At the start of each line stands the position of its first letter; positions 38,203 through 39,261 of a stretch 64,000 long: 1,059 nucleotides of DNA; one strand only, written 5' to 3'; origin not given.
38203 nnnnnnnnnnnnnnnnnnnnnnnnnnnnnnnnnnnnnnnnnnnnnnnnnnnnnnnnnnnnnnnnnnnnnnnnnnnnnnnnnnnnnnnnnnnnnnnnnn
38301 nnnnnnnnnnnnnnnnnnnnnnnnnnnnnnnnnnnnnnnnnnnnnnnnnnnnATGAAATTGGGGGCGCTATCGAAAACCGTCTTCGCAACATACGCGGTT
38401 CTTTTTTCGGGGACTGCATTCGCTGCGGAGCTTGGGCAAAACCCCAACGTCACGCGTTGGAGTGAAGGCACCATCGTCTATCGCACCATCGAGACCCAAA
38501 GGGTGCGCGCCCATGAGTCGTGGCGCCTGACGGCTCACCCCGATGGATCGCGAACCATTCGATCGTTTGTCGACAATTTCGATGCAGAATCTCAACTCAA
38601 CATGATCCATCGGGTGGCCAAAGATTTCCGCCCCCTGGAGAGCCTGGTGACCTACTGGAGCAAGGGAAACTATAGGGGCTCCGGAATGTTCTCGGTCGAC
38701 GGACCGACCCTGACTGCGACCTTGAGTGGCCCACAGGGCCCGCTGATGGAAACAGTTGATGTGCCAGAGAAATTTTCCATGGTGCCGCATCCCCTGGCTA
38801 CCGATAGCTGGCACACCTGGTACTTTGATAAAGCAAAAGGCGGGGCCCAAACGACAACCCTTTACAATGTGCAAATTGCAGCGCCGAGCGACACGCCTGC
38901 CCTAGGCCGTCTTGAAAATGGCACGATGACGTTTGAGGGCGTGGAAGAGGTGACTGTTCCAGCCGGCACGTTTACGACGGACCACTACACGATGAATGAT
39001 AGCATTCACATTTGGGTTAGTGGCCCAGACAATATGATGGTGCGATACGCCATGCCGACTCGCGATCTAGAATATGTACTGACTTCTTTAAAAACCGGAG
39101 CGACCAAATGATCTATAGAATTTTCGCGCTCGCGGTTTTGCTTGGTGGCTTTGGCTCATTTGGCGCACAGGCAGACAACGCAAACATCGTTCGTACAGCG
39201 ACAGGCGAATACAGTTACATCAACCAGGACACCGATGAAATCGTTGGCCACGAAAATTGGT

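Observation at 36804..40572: Five tandem, translationally coupled paralogs of an unrecognised secreted protein family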

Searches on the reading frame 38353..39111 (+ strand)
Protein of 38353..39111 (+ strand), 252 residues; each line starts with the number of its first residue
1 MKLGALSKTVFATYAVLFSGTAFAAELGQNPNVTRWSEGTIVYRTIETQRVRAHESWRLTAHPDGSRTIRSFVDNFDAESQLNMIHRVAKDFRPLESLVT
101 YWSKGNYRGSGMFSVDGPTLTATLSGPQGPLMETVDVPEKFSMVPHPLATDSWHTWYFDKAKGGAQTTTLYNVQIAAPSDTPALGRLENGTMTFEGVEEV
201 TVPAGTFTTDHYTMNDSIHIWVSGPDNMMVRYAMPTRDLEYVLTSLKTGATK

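Call 5: search_protein_families(library=pfam, proteins=[window:38353-39111:+], max_evalue=1)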
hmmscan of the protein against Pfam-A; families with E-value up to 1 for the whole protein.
window:38353-39111:+ (252 aa): 1 family
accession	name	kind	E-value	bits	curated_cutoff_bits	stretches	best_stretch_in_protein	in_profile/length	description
PF19630.5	DUF6134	-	0.14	12.6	27.9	1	167-237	100-175/184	Domain of unknown function (DUF6134)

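Call 6: search_protein_families(library=ncbifam, proteins=[window:38353-39111:+], max_evalue=1)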
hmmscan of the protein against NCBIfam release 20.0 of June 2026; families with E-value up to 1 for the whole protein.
window:38353-39111:+ (252 aa): 0 families

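Call 9: find_homologous_proteins(query=window:38353-39111:+, max_evalue=0.001)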
Query window:38353-39111:+ (252 aa): 27 proteins with E <= 0.001 among 547 candidates.
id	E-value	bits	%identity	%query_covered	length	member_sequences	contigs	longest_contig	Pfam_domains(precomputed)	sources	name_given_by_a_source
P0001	2.6e-161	552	96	100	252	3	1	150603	-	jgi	jgi:hypothetical protein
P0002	5.1e-140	483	82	100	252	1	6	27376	-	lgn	-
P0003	9.7e-129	446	75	100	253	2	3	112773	-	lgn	-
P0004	1.0e-119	416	70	100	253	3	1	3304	-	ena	-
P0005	1.7e-117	409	69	100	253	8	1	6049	-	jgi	jgi:hypothetical protein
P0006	1.8e-112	392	74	88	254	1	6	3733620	-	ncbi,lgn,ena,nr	ncbi:MAG: hypothetical protein GKS03_01340 [Alphaproteobacteria bacterium]|nr:hypothetical protein [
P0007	2.6e-103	362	64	94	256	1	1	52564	-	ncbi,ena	-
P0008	1.8e-101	356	63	94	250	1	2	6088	-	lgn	-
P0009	1.3e-100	354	63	99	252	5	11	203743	-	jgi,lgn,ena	jgi:hypothetical protein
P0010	2.6e-99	349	65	87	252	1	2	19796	-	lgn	-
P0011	1.8e-93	330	58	93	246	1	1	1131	-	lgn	-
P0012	1.7e-90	320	57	94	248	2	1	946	-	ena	-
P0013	2.2e-90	320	58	92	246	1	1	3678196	-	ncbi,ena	-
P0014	1.5e-85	304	54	93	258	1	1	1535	-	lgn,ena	-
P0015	3.4e-61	225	58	66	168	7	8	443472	-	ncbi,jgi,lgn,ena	jgi:hypothetical protein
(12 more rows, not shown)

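Call 14: find_encoding_contigs(protein=P0006, flank=10000, max_places=3)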
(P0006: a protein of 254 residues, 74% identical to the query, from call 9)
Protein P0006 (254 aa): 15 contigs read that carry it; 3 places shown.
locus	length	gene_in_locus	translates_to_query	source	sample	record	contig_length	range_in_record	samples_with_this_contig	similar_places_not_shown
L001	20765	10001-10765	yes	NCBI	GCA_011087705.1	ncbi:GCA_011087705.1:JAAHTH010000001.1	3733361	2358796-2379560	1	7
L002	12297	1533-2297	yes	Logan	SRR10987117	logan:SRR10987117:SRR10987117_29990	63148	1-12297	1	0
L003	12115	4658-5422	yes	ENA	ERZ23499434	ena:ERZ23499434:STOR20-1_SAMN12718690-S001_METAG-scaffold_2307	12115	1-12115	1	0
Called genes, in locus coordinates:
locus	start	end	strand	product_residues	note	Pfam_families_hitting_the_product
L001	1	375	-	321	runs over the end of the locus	PF00056:Ldh_1_N, PF02866:Ldh_1_C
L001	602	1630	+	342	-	PF04187:Cofac_haem_bdg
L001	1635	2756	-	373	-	PF03969:AFG1_ATPase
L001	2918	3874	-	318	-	-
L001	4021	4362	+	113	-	-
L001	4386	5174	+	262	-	PF07045:DUF1330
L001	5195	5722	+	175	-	PF13671:AAA_33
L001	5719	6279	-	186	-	PF01243:PNPOx_N, PF12900:Pyridox_ox_2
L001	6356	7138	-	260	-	PF13085:Fer2_3, PF13183:Fer4_8 (weak), PF13237:Fer4_10 (weak), PF13534:Fer4_17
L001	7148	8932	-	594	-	PF00890:FAD_binding_2, PF01266:DAO (faint), PF02910:Succ_DH_flav_C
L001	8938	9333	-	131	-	PF01127:Sdh_cyt, PF05328:CybS (weak)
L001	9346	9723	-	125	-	PF01127:Sdh_cyt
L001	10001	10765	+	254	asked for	-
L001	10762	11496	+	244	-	-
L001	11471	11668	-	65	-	-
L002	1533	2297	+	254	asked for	-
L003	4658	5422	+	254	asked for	-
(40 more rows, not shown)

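Call 15: find_encoding_contigs(protein=P0013, flank=10000, max_places=3)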
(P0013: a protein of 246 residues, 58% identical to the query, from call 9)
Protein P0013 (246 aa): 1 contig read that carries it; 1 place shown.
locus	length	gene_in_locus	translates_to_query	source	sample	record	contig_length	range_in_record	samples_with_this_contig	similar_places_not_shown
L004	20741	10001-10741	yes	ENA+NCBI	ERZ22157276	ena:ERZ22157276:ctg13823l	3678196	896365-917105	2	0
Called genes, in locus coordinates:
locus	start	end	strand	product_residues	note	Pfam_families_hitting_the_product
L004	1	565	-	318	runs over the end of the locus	-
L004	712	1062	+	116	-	-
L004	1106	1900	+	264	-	PF07045:DUF1330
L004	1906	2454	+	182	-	PF06414:Zeta_toxin (faint), PF13671:AAA_33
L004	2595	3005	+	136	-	-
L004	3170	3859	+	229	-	PF01027:Bax1-I, PF12811:BaxI_1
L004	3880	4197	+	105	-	-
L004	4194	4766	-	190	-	PF01243:PNPOx_N, PF12900:Pyridox_ox_2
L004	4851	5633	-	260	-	PF13085:Fer2_3, PF13183:Fer4_8, PF13237:Fer4_10 (weak), PF13534:Fer4_17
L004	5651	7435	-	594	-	PF00890:FAD_binding_2, PF02910:Succ_DH_flav_C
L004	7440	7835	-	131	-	PF01127:Sdh_cyt, PF05328:CybS (weak)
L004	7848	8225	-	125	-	PF01127:Sdh_cyt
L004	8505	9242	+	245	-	-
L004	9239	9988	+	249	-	-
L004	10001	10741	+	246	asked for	-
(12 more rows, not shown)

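Call 17: search_protein_representatives(alignment_id=A2)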
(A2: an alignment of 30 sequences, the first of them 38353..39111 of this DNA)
Query: 30 sequences, 248 profile positions. Proteins with E-value up to 0.001 (for the whole library): 647; up to 1e-10: 366; up to 1e-30: 136. The best 150 are listed.
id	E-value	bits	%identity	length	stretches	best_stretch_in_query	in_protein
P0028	1.1e-137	473.3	-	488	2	19-247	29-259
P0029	7.0e-113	392.1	-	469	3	23-245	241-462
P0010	4.9e-107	372.9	-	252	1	7-246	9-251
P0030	1.9e-89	315.4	-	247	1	6-247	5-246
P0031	4.9e-86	304.2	-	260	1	7-245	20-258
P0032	8.1e-83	293.6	-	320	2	21-246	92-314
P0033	4.4e-81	287.9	-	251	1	7-246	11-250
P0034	5.6e-80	284.3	-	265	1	23-243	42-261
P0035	1.3e-79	283.1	-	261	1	6-246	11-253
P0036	5.6e-77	274.5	-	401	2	27-244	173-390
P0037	7.0e-77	274.2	-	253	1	6-245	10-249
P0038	3.9e-76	271.7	-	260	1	20-246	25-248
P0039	1.4e-75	270.0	-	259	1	7-246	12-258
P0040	1.7e-75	269.6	-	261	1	7-246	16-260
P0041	5.3e-74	264.7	-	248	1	8-246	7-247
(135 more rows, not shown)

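Call 18: predict_structure(alignment_id=A2)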
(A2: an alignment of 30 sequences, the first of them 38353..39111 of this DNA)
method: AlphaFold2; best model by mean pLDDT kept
length: 252 residues; sequences in the alignment: 30
mean_pLDDT: 87.6   pTM: 0.80
mean pLDDT of the five models: 87.6, 87.1, 86.4, 85.4, 84.9
residues with pLDDT >= 90: 175; 70-90: 38; 50-70: 33; < 50: 6
segments of 3 or more residues with pLDDT < 50: 1-4
pLDDT, mean of each block of 10 residues (from residue 1): 51 53 59 92 97 96 95 87 95 95 90 97 88 94 88 93 96 72 79 98 98 96 95 97 95 53
secondary structure, 60 per line:
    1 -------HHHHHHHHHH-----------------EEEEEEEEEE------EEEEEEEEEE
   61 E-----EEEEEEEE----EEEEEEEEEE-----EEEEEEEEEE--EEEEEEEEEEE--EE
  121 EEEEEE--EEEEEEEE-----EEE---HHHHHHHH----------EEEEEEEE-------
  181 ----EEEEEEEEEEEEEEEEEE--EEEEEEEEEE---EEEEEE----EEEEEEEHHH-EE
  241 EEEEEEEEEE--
elements in order: H8-17 E35-44 E51-61 E67-74 E79-88 E94-103 E106-116 E119-126 E129-136 E142-144 H148-155 E166-173 E185-202 E205-214 E218-223 E228-234 E239-250

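Call 21: search_protein_families(library=pfam, alignment_id=A3, max_evalue=0.01)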
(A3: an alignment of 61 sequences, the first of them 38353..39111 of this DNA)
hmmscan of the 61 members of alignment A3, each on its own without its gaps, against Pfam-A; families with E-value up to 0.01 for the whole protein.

A. member 1, window:38353-39111:+ (252 aa): 0 families

B. families by the number of members that match (of 61 scanned): 3 families
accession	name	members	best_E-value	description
PF11306.15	DUF3108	9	2.1e-05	Protein of unknown function (DUF3108)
PF21347.3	DUF3108_like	4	0.0016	DUF3108-like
PF19630.5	DUF6134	2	0.00065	Domain of unknown function (DUF6134)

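Call 22: fold_search(model_id=the predicted structure, library=pdb)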
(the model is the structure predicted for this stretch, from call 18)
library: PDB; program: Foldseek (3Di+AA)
matches with E <= 10: 1358; with E <= 0.001: 5
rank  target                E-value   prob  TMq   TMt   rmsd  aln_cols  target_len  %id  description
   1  6ntr_C                8.4e-07  1.00  0.52  0.54   6.6       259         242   12  Crystal Structure of Beta-barrel-like Protein of Domain of Unknown Function DUF1849 from Brucella abortus (released 2019-02-13)
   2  6ntr_D                5.0e-05  1.00  0.52  0.54   6.0       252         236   12  Crystal Structure of Beta-barrel-like Protein of Domain of Unknown Function DUF1849 from Brucella abortus (released 2019-02-13)
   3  6ntr_B                6.5e-05  1.00  0.54  0.57   5.3       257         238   11  Crystal Structure of Beta-barrel-like Protein of Domain of Unknown Function DUF1849 from Brucella abortus (released 2019-02-13)
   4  3fzx                  2.7e-04  1.00  0.31  0.36  13.9       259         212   14  CRYSTAL STRUCTURE OF A PUTATIVE EXPORTED PROTEIN WITH YMCC-LIKE FOLD (BF2203) FROM BACTEROIDES FRAGILIS NCTC 9343 AT 2.2 (released 2009-02-03)
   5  2h1t_A                3.5e-04  1.00  0.37  0.48  10.5       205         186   13  Crystal structure of a duf1089 family protein (pa1994) from pseudomonas aeruginosa at 1.80 A resolution (released 2006-05-30)
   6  2h1t_B                1.2e-03  1.00  0.43  0.57   5.9       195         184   14  Crystal structure of a duf1089 family protein (pa1994) from pseudomonas aeruginosa at 1.80 A resolution (released 2006-05-30)
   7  9tp6_B                3.5e-03  0.80  0.26  0.27  11.8       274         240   11  Structure of LolA3 from Porphyromonas gingivalis (released 2026-02-18)
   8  9tp6_A                3.5e-03  0.69  0.23  0.24  16.2       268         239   10  Structure of LolA3 from Porphyromonas gingivalis (released 2026-02-18)
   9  2v42_B                4.3e-03  0.97  0.27  0.25   9.8       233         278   11  Crystal structure of RseB: a sensor for periplasmic stress response in E. coli (released 2007-08-28)
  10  2v42_A                5.3e-03  0.98  0.29  0.26  11.4       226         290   11  Crystal structure of RseB: a sensor for periplasmic stress response in E. coli (released 2007-08-28)
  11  9fzn_B                5.6e-03  0.30  0.18  0.13  18.7       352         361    6  25-phosphosteroid lyase (25-PSL) (released 2026-01-14)
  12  2v43_C                9.9e-03  0.95  0.28  0.26  10.5       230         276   11  Crystal structure of RseB: a sensor for periplasmic stress response in E. coli (released 2007-08-28)
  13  6in9_A                1.5e-02  0.28  0.19  0.18  21.5       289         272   11  Crystal structure of MucB in complex with MucA(peri) (released 2019-07-24)
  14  2v43_B                1.7e-02  0.92  0.28  0.26  11.1       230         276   12  Crystal structure of RseB: a sensor for periplasmic stress response in E. coli (released 2007-08-28)
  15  6wl2_A                2.0e-02  0.77  0.16  0.21   9.7       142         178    8  preTCRbeta-pMHC complex crystal structure (released 2020-12-23)
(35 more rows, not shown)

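Call 23: find_encoding_contigs(protein=P0001, flank=10000, max_places=2)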
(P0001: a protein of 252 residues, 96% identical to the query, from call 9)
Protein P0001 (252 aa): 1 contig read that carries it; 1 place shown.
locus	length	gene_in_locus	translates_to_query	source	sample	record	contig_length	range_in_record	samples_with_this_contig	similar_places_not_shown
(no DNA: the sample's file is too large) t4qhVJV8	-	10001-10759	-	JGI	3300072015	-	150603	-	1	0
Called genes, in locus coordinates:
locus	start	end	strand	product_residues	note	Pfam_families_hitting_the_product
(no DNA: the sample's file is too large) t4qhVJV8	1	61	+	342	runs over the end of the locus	PF04187:Cofac_haem_bdg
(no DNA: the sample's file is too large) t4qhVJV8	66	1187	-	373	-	PF03969:AFG1_ATPase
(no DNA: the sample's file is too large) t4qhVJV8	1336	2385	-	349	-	-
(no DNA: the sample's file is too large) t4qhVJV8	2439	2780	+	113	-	-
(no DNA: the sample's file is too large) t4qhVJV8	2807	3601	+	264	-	PF07045:DUF1330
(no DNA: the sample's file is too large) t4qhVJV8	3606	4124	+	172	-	PF13671:AAA_33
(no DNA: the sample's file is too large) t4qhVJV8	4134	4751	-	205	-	PF04299:FMN_bind_2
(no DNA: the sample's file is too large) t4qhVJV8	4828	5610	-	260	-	PF13085:Fer2_3, PF13183:Fer4_8, PF13237:Fer4_10 (weak), PF13534:Fer4_17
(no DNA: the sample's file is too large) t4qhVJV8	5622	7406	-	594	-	PF00890:FAD_binding_2, PF01266:DAO (faint), PF07992:Pyr_redox_2 (faint), PF02910:Succ_DH_flav_C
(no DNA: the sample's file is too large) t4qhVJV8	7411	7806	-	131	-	PF01127:Sdh_cyt, PF05328:CybS (weak)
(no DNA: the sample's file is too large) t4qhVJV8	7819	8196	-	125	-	PF01127:Sdh_cyt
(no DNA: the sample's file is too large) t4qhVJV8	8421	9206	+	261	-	-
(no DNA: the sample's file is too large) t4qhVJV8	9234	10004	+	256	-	-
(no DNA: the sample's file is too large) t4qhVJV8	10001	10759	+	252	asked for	-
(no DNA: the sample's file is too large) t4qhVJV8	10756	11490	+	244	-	-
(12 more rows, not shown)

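Call 24: find_encoding_contigs(protein=P0003, flank=10000, max_places=2)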
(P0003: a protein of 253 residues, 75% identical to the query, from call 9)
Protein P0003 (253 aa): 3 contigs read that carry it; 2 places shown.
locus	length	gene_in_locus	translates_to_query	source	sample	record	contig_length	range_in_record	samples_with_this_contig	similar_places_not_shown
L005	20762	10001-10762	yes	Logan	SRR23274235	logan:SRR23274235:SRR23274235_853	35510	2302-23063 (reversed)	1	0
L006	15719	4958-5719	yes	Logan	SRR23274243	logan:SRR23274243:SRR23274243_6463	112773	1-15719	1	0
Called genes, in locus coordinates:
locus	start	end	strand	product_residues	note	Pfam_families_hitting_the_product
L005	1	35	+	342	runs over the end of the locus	PF04187:Cofac_haem_bdg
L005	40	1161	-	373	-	PF03969:AFG1_ATPase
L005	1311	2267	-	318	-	-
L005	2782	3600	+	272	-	PF07045:DUF1330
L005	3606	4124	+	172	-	PF13671:AAA_33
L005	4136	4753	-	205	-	PF04299:FMN_bind_2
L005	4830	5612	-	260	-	PF13085:Fer2_3, PF13183:Fer4_8, PF13237:Fer4_10 (weak), PF13534:Fer4_17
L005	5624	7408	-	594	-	PF00890:FAD_binding_2, PF01266:DAO (faint), PF07992:Pyr_redox_2 (faint), PF02910:Succ_DH_flav_C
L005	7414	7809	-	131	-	PF01127:Sdh_cyt, PF05328:CybS (weak)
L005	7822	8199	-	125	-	PF01127:Sdh_cyt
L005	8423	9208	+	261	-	-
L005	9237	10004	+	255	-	-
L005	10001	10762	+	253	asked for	-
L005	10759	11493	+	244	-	-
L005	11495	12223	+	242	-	-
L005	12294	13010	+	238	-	PF05711:TylF, PF13578:Methyltransf_24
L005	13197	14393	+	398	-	PF13489:Methyltransf_23, PF01209:Ubie_methyltran, PF05175:MTS, PF02353:CMAS (weak), PF13847:Methyltransf_31, PF08241:Methyltransf_11, PF08242:Methyltransf_12, PF13649:Methyltransf_25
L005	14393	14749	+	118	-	-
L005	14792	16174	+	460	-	PF07690:MFS_1, PF13347:MFS_2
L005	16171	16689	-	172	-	PF00903:Glyoxalase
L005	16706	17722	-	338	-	PF00296:Bac_luciferase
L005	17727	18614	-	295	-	PF03328:HpcH_HpaI, PF15617:C-C_Bond_Lyase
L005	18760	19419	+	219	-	PF00072:Response_reg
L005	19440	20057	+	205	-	PF01810:LysE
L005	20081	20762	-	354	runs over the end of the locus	PF01118:Semialdhyde_dh, PF02774:Semialdhyde_dhC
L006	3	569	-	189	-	?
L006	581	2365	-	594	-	PF00890:FAD_binding_2, PF01266:DAO (faint), PF07992:Pyr_redox_2 (faint), PF02910:Succ_DH_flav_C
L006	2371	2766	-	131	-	PF01127:Sdh_cyt, PF05328:CybS (weak)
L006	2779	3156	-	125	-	PF01127:Sdh_cyt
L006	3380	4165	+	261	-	-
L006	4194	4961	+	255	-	-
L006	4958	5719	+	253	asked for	-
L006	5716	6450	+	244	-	-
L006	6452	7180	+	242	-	-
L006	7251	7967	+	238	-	PF05711:TylF, PF13578:Methyltransf_24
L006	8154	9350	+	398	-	PF13489:Methyltransf_23, PF01209:Ubie_methyltran, PF05175:MTS, PF02353:CMAS (weak), PF13847:Methyltransf_31, PF08241:Methyltransf_11, PF08242:Methyltransf_12, PF13649:Methyltransf_25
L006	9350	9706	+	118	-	-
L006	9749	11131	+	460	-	PF07690:MFS_1, PF13347:MFS_2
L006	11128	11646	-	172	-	PF00903:Glyoxalase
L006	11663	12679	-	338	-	PF00296:Bac_luciferase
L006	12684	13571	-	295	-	PF03328:HpcH_HpaI, PF15617:C-C_Bond_Lyase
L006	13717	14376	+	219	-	PF00072:Response_reg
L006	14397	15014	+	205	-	PF01810:LysE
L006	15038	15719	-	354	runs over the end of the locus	PF01118:Semialdhyde_dh, PF02774:Semialdhyde_dhC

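Call 28: search_solved_structures(query=A3, max_evalue=10, show_alignments=3)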
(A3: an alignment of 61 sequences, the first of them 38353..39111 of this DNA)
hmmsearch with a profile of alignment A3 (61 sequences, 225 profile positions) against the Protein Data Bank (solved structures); distinct sequences matched with E-value up to 10: 2.
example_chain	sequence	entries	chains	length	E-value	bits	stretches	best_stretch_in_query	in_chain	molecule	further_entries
4fvs_A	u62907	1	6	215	0.0077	18.8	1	162-189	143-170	putative lipoprotein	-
3fzx_A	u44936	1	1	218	0.018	17.6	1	149-192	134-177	Putative exported protein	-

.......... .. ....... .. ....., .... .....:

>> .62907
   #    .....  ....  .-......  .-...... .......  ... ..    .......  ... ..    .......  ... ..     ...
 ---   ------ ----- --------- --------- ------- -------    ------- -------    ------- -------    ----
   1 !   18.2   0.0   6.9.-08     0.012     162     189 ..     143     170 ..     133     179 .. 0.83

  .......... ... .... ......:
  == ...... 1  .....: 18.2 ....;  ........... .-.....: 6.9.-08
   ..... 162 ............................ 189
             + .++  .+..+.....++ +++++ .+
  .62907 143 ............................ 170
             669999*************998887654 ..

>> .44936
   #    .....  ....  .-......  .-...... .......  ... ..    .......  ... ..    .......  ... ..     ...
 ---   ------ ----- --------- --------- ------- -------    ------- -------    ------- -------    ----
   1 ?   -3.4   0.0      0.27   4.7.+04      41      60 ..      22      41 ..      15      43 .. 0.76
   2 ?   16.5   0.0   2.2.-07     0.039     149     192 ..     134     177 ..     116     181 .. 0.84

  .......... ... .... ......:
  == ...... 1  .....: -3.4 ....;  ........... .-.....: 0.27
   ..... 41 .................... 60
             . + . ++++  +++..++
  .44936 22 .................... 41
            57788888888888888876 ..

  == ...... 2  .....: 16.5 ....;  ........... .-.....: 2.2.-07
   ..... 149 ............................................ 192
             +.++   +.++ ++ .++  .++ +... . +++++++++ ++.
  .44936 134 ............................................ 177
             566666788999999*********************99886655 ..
